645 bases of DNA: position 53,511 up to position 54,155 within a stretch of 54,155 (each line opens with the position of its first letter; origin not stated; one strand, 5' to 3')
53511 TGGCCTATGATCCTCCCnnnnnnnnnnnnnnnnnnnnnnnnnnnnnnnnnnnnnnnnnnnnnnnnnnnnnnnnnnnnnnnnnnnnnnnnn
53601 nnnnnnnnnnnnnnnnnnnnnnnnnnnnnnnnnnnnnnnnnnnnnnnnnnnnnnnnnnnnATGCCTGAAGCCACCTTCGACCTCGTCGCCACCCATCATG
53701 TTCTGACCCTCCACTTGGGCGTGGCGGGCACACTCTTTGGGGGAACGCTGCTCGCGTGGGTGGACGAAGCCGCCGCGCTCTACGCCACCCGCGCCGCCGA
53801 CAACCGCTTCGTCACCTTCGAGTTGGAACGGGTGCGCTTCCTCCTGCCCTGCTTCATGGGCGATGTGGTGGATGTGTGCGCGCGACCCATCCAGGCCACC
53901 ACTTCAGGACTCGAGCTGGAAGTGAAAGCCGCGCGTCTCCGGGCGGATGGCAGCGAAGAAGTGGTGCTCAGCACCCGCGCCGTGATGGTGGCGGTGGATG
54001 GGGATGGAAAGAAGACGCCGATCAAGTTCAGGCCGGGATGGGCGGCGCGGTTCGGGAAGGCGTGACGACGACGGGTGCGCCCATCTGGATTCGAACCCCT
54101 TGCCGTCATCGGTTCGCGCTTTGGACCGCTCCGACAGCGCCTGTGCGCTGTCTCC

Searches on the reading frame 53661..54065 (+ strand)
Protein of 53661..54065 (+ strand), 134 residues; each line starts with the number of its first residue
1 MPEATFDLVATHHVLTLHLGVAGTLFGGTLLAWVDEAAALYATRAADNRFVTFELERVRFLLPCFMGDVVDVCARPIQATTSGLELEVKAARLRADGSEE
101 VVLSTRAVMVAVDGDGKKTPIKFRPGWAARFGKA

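Call 53: find_homologous_proteins(query=window:53661-54065:+, max_evalue=1e-20)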
Query window:53661-54065:+ (134 aa): 44 proteins with E <= 1e-20 among 126 candidates.
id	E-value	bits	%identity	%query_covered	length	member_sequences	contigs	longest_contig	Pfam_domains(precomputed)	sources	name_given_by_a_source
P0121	1.4e-78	279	96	100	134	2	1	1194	PF03061.29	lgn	-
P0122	1.9e-73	263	90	100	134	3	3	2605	PF03061.29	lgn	-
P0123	7.1e-73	261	87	100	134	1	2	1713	PF03061.29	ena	-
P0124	3.6e-72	258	90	100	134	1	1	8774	PF03061.29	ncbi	-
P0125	1.4e-66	240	81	100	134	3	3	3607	PF03061.29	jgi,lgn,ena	jgi:acyl-CoA hydrolase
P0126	6.8e-63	228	78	100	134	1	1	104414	PF03061.29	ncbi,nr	ncbi:MAG: acyl-CoA thioesterase [Acidobacteria bacterium]|nr:acyl-CoA thioesterase [Acidobacteriota 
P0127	9.1e-63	228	78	99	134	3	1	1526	PF03061.29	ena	-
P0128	2.4e-62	227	78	100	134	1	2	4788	PF03061.29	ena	-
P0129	9.1e-61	222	75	100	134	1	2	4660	PF03061.29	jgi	jgi:acyl-CoA hydrolase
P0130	1.8e-60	221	76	99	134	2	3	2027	PF03061.29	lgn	-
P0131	4.0e-60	219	77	100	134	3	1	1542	PF03061.29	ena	-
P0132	5.4e-60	219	76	98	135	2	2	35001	PF03061.29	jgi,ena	jgi:acyl-CoA hydrolase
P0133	8.3e-60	218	75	99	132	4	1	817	PF03061.29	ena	-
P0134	8.8e-60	218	75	96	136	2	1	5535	PF03061.29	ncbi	-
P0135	1.5e-59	218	74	100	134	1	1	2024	PF03061.29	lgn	-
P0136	2.3e-59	217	74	100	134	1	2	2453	PF03061.29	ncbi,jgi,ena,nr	ncbi:MAG TPA: hotdog domain-containing protein [Holophagaceae bacterium]|jgi:acyl-CoA hydrolase|nr:h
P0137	5.2e-59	216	73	100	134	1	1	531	PF03061.29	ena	-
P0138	6.4e-59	216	74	100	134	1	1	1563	PF03061.29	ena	-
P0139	6.6e-59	216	73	100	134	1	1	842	PF03061.29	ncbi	-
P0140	7.1e-59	215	74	98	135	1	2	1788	PF03061.29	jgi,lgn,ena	jgi:acyl-CoA hydrolase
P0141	9.1e-59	215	73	100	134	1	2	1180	PF03061.29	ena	-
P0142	9.2e-59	215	73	100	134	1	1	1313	PF03061.29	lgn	-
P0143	9.3e-59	215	74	98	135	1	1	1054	PF03061.29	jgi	-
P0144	1.2e-58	215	73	100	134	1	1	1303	PF03061.29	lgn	-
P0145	1.7e-58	214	73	100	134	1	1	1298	PF03061.29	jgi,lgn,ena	-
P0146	1.5e-57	211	72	100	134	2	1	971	PF03061.29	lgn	-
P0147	3.9e-57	210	73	99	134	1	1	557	PF03061.29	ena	-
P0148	5.3e-57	209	72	100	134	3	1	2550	PF03061.29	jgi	jgi:acyl-CoA hydrolase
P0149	8.1e-57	209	72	100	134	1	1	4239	PF03061.29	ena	-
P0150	1.3e-56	208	71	100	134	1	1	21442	PF03061.29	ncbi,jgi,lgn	jgi:acyl-CoA hydrolase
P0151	3.5e-56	207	71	98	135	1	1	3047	PF03061.29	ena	-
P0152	3.7e-56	207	71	100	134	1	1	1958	PF03061.29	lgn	-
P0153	1.4e-55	205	70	100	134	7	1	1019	PF03061.29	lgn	-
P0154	1.6e-55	205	71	98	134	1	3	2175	PF03061.29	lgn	-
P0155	1.0e-52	196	77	88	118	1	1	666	PF03061.29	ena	-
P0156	2.5e-46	175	68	91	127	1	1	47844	PF03061.29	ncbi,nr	ncbi:MAG TPA: acyl-CoA thioesterase [Holophagaceae bacterium]|nr:acyl-CoA thioesterase [Holophagacea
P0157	3.4e-45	171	67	92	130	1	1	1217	PF03061.29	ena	-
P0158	2.0e-44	169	68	93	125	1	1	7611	PF03061.29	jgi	jgi:acyl-CoA thioesterase YciA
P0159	1.7e-43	166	67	91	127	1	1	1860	PF03061.29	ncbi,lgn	-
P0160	2.0e-41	159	63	91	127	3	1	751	PF03061.29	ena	-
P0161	3.2e-41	158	62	93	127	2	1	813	PF03061.29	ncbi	-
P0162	1.9e-39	153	74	69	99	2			PF03061.29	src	-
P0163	1.6e-38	150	58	95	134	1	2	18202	PF03061.29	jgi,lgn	jgi:acyl-CoA thioesterase YciA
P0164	6.8e-38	148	75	69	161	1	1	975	PF03061.29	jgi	jgi:acyl-coenzyme A thioesterase PaaI-like protein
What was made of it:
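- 53661..54065 (+): Acyl-CoA thioesterase gene (hotdog fold, 134 aa). PF03061 on homologues (call 53).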

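Call 54: find_encoding_contigs(protein=P0124, flank=1500, max_places=1)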
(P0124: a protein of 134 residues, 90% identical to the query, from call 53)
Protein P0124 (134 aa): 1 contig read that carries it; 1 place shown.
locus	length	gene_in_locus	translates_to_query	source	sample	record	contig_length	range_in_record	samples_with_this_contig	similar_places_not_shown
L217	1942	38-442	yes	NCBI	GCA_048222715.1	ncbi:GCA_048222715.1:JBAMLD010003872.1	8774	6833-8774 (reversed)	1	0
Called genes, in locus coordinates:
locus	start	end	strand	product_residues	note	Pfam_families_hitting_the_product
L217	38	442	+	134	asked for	PF03061:4HBT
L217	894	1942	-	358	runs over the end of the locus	-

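Call 55: find_encoding_contigs(protein=P0125, flank=1500, max_places=2)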
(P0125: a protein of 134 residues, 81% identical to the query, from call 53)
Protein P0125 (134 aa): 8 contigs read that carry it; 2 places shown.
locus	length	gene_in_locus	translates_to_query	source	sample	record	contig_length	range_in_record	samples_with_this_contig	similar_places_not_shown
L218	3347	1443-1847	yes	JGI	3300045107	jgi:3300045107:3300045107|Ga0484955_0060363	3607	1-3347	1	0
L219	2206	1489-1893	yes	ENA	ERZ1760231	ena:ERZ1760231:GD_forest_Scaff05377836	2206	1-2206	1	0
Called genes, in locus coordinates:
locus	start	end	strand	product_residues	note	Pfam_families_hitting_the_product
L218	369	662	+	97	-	PF00216:Bac_DNA_binding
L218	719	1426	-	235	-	PF02146:SIR2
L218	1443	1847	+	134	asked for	PF03061:4HBT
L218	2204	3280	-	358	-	-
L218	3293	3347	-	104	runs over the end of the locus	PF04981:NMD3 (faint), PF23477:zf_Tbcl_2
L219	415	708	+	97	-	PF00216:Bac_DNA_binding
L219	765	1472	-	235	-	PF02146:SIR2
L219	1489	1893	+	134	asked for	PF03061:4HBT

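Call 56: find_encoding_contigs(protein=P0126, flank=1500, max_places=1)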
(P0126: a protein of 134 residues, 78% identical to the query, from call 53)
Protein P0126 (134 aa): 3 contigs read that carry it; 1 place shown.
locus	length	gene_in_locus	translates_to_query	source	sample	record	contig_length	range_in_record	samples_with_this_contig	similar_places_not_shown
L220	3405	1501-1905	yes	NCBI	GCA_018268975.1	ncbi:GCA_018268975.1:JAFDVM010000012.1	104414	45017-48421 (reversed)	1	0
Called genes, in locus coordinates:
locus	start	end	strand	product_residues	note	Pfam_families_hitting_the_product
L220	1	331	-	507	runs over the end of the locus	PF00089:Trypsin, PF13365:Trypsin_2, PF00595:PDZ, PF13180:PDZ_2, PF17820:PDZ_6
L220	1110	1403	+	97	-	PF00216:Bac_DNA_binding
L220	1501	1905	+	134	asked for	PF03061:4HBT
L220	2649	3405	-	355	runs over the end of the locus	-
